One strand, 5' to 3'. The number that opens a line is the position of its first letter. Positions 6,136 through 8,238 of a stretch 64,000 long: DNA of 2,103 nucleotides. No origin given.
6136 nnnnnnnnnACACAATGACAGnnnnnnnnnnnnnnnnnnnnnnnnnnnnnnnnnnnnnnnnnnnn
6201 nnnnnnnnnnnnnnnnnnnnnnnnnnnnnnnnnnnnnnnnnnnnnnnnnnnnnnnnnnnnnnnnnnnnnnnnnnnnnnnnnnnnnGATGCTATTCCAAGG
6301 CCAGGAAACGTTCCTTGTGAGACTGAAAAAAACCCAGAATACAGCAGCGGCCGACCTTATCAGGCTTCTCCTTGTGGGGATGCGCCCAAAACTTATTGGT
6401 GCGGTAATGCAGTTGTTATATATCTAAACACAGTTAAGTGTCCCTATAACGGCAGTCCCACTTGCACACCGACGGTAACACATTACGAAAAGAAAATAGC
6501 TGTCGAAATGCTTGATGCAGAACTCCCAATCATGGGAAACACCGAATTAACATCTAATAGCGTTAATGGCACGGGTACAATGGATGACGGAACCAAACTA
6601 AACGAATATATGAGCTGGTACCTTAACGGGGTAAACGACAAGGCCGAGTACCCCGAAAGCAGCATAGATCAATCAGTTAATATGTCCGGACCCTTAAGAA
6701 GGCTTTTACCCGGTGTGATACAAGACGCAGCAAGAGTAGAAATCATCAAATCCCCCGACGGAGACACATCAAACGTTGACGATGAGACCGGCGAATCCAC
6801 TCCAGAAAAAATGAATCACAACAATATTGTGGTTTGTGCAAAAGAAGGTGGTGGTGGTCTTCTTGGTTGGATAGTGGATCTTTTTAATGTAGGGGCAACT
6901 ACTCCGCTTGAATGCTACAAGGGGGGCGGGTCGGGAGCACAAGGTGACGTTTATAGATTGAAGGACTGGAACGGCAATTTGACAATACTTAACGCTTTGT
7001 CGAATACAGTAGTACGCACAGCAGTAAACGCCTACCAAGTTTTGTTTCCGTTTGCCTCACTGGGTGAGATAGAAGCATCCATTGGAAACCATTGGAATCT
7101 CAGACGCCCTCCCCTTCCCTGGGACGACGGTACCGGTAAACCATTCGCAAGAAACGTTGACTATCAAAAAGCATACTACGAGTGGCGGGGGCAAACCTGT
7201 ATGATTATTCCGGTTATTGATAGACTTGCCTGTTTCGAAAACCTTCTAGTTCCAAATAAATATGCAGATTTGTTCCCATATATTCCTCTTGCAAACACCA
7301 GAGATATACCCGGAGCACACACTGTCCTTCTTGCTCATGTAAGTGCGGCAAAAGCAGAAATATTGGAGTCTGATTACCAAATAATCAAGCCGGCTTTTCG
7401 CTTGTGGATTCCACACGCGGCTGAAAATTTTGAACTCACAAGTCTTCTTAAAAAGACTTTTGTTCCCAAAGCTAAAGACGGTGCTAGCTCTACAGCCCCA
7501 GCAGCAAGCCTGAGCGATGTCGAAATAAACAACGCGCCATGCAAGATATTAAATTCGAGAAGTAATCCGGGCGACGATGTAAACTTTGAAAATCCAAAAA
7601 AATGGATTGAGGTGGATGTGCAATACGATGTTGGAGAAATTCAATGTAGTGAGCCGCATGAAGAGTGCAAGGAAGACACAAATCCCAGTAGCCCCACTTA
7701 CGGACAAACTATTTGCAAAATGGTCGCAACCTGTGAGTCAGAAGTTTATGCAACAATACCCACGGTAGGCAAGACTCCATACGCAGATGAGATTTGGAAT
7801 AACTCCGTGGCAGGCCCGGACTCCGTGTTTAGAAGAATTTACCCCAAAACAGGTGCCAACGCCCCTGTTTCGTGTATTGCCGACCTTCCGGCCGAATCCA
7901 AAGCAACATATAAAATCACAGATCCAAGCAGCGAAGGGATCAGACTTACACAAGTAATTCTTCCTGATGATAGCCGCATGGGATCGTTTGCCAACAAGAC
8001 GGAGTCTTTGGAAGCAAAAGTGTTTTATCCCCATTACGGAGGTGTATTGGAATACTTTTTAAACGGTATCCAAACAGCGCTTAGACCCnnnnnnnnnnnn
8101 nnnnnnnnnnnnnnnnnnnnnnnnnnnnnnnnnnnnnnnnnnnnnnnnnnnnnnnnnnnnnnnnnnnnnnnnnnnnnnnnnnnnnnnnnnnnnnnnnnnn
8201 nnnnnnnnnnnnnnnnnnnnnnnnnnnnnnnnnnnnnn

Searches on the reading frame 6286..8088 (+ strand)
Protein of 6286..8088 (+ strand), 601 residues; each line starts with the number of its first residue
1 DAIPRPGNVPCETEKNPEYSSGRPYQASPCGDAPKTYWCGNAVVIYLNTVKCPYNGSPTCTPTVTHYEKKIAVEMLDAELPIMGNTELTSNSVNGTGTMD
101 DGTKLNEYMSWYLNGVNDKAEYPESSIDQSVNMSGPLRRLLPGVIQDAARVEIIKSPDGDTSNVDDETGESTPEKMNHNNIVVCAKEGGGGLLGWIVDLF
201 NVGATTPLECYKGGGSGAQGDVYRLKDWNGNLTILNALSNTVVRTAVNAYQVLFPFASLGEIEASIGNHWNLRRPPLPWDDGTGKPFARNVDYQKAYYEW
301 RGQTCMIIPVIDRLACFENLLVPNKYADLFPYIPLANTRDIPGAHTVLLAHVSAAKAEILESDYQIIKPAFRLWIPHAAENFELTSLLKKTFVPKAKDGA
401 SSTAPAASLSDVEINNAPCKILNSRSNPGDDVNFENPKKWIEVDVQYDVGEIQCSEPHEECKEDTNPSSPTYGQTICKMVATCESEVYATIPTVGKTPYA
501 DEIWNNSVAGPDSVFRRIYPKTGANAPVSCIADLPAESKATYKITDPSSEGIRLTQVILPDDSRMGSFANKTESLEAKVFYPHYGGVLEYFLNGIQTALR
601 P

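Call 44: predict_structure(alignment_id=A4)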
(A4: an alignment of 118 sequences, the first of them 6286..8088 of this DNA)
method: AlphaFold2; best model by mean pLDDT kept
length: 601 residues; sequences in the alignment: 118
mean_pLDDT: 90.7   pTM: 0.90
mean pLDDT of the five models: 90.7, 90.3, 90.2, 90.0, 89.7
residues with pLDDT >= 90: 449; 70-90: 107; 50-70: 40; < 50: 5
segments of 3 or more residues with pLDDT < 50: none
pLDDT, mean of each block of 10 residues (from residue 1): 66 95 94 95 97 96 97 96 95 94 95 95 92 92 96 97 92 97 86 57 82 95 97 73 81 88 87 96 96 96 91 89 90 97 96 98 96 96 96 73 57 83 87 86 97 96 97 96 98 97 96 90 88 95 86 96 94 96 95 79 46
secondary structure, 60 per line:
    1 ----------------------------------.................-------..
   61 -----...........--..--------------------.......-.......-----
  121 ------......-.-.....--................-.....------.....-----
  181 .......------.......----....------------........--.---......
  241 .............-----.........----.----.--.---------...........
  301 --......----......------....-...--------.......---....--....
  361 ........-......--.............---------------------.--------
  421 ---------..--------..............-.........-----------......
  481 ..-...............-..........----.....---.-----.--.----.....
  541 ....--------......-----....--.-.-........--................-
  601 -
elements in order: E35-51 E66-76 H101-107 H109-114 H127-132 H136-140 H143-158 E160-164 E171-175 E181-187 H194-200 E205-208 E221-224 H225-228 H235-253 H259-267 H290-300 E303-308 E313-318 H325-328 E341-347 E351-354 E357-368 E370-375 H378-390 E440-453 E455-463 E475-482 E484-498 H500-509 H514-518 E536-544 E553-558 E564-567 E574-581 H584-599

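Call 47: fold_search(model_id=the predicted structure, library=pdb)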
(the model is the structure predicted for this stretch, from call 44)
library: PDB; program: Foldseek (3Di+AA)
matches with E <= 10: 169; with E <= 0.001: 0
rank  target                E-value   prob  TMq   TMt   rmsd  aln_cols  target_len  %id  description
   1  5kep_D                2.8e-01  0.08  0.06  0.08  14.5        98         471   15  High resolution cryo-EM maps of Human Papillomavirus 16 reveal L2 location and heparin-induced conformational changes (released 2017-01-25)
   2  5y9c_A                2.8e-01  0.01  0.07  0.09  33.8       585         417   10  Crystal structure of HPV58 pentamer in complex with the Fab fragment of antibody A12A3 (released 2017-10-25)
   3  6ige_H                2.9e-01  0.05  0.06  0.08  19.9       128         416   12  Crystal structure of Human Papillomavirus type 33 pentamer (released 2018-12-05)
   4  5kep_B                3.1e-01  0.08  0.06  0.08  14.6       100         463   15  High resolution cryo-EM maps of Human Papillomavirus 16 reveal L2 location and heparin-induced conformational changes (released 2017-01-25)
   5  7f8i_F                3.3e-01  0.08  0.07  0.09  21.8       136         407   13  Crystal structure of HPV6 L1 pentamer (released 2022-07-06)
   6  5w1o_A                3.7e-01  0.04  0.06  0.07  20.6       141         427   13  Crystal Structure of HPV16 L1 Pentamer Bound to Heparin Oligosaccharides (released 2017-10-18)
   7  7cn2_B                3.7e-01  0.01  0.07  0.08  34.1       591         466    9  Subparticle refinement of human papillomavirus type 16 pesudovirus in complex with H16.001 Fab (released 2020-09-02)
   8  3j6r_A                3.9e-01  0.14  0.07  0.08  14.8        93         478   12  Electron cryo-microscopy of Human Papillomavirus Type 16 capsid (released 2014-07-23)
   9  7f8i_G                3.9e-01  0.08  0.07  0.09  21.8       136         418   13  Crystal structure of HPV6 L1 pentamer (released 2022-07-06)
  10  7cn2_D                3.9e-01  0.02  0.08  0.09  33.9       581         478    7  Subparticle refinement of human papillomavirus type 16 pesudovirus in complex with H16.001 Fab (released 2020-09-02)
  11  5kep_E                4.1e-01  0.13  0.06  0.08  14.6        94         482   14  High resolution cryo-EM maps of Human Papillomavirus 16 reveal L2 location and heparin-induced conformational changes (released 2017-01-25)
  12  7f8i_D                4.1e-01  0.04  0.06  0.09  21.4       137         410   12  Crystal structure of HPV6 L1 pentamer (released 2022-07-06)
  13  6ige_J                4.1e-01  0.04  0.06  0.08  18.4       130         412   12  Crystal structure of Human Papillomavirus type 33 pentamer (released 2018-12-05)
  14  6ige_I                4.3e-01  0.04  0.06  0.08  21.3       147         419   13  Crystal structure of Human Papillomavirus type 33 pentamer (released 2018-12-05)
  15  5y9e_A                4.3e-01  0.01  0.06  0.09  33.2       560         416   11  Crystal structure of HPV58 pentamer (released 2017-10-25)
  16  7f8i_I                4.6e-01  0.07  0.06  0.08  20.3       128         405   12  Crystal structure of HPV6 L1 pentamer (released 2022-07-06)
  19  6l31_D                4.9e-01  0.16  0.06  0.08  11.1        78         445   14  L1 protein of human papillomavirus 6 (released 2019-12-25)
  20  6igd_D                4.9e-01  0.04  0.06  0.08  19.8       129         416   13  Crystal structure of HPV58/33 chimeric L1 pentamer (released 2018-11-21)
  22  6igd_A                5.1e-01  0.01  0.06  0.09  33.0       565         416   10  Crystal structure of HPV58/33 chimeric L1 pentamer (released 2018-11-21)
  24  9ml3_B                5.4e-01  0.07  0.06  0.08  20.0       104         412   14  B25M05 Fab bound to HPV16 L1 pentamer (released 2025-08-20)
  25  7f8i_B                5.4e-01  0.06  0.06  0.08  20.3       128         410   12  Crystal structure of HPV6 L1 pentamer (released 2022-07-06)
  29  9ml3_D                6.1e-01  0.04  0.06  0.08  19.7       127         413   12  B25M05 Fab bound to HPV16 L1 pentamer (released 2025-08-20)
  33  8yeg_B                6.8e-01  0.07  0.06  0.08  20.4       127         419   11  HPV11 L1 pentamer in complex with Fab F5-187 (released 2025-02-26)
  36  6igd_E                6.8e-01  0.03  0.06  0.08  19.6       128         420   15  Crystal structure of HPV58/33 chimeric L1 pentamer (released 2018-11-21)
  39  5w1x_A                7.2e-01  0.03  0.06  0.08  20.1       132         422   11  Crystal Structure of Humanpapillomavirus18 (HPV18) Capsid L1 Pentamers Bound to Heparin Oligosaccharides (released 2018-12-12)
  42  6igc_C                7.6e-01  0.04  0.06  0.08  14.8       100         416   15  Crystal structure of HPV58/33/52 chimeric L1 pentamer (released 2018-11-21)
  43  5w1o_D                7.6e-01  0.01  0.08  0.11  33.8       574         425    7  Crystal Structure of HPV16 L1 Pentamer Bound to Heparin Oligosaccharides (released 2017-10-18)
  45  2r5k_A                8.0e-01  0.06  0.06  0.09  18.8       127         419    9  Pentamer Structure of Major Capsid protein L1 of Human Papilloma Virus type 11 (released 2008-05-06)
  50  6igc_G                8.5e-01  0.04  0.06  0.08  13.7        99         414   15  Crystal structure of HPV58/33/52 chimeric L1 pentamer (released 2018-11-21)
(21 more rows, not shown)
